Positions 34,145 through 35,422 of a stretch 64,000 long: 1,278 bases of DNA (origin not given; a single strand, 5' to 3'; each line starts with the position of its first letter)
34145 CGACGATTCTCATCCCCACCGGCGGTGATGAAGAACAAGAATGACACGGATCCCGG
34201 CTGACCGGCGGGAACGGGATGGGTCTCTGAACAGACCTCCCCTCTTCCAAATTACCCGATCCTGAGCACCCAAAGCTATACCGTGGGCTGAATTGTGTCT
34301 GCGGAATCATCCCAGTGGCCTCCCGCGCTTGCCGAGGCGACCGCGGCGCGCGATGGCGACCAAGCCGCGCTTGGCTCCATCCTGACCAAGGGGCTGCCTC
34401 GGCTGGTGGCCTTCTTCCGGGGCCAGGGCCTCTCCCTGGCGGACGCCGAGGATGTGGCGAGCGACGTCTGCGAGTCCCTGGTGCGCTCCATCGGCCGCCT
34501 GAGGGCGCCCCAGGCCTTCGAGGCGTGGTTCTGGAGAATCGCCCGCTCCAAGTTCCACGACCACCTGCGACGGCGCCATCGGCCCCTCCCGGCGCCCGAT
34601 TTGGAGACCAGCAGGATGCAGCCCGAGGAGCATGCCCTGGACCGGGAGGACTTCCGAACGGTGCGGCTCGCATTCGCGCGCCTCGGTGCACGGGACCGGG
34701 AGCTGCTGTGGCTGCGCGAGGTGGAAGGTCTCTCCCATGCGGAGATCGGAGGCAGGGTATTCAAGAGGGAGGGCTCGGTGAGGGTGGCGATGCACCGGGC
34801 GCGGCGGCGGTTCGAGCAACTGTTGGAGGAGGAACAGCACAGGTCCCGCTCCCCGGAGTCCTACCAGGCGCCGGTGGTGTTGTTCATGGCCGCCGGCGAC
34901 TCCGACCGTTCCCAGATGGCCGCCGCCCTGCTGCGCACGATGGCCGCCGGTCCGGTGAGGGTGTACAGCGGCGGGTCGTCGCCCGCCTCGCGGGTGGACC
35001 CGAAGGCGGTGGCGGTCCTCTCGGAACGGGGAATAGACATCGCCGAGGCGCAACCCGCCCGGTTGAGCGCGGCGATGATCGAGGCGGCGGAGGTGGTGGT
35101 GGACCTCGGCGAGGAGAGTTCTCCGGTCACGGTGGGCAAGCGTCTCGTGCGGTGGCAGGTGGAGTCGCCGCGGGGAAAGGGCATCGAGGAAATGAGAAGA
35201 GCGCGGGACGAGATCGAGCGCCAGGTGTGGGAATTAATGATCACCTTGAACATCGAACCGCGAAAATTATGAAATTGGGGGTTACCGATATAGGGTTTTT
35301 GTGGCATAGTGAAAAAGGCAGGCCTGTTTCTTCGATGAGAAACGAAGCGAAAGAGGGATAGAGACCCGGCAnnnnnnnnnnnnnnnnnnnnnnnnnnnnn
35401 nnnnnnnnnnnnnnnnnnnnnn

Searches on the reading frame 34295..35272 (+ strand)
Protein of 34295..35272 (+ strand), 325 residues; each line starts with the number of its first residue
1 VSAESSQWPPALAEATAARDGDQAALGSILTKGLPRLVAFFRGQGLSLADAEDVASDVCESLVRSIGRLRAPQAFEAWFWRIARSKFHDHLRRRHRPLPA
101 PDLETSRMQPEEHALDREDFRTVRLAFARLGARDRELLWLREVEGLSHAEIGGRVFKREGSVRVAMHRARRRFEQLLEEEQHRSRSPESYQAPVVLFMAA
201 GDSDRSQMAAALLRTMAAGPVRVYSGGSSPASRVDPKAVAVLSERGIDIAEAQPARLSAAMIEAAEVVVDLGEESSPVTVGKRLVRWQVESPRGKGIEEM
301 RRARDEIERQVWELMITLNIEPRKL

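Call 31: search_protein_families(library=pfam, proteins=[window:34295-35272:+], max_evalue=0.001)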
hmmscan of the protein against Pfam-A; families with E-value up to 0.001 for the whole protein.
window:34295-35272:+ (325 aa): 4 families
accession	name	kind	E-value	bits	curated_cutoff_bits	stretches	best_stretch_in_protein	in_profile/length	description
PF01451.26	LMWPc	-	1.4e-13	51.7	23.2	1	195-315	1-144/144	Low molecular weight phosphotyrosine protein phosphatase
PF04542.20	Sigma70_r2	-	6.8e-11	42.3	24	1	34-96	6-70/71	Sigma-70 region 2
PF08281.18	Sigma70_r4_2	-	1.6e-09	37.7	25.7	1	123-172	4-53/54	Sigma-70, region 4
PF04545.22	Sigma70_r4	-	0.00013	21.8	24.1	1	126-172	1-47/50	Sigma-70, region 4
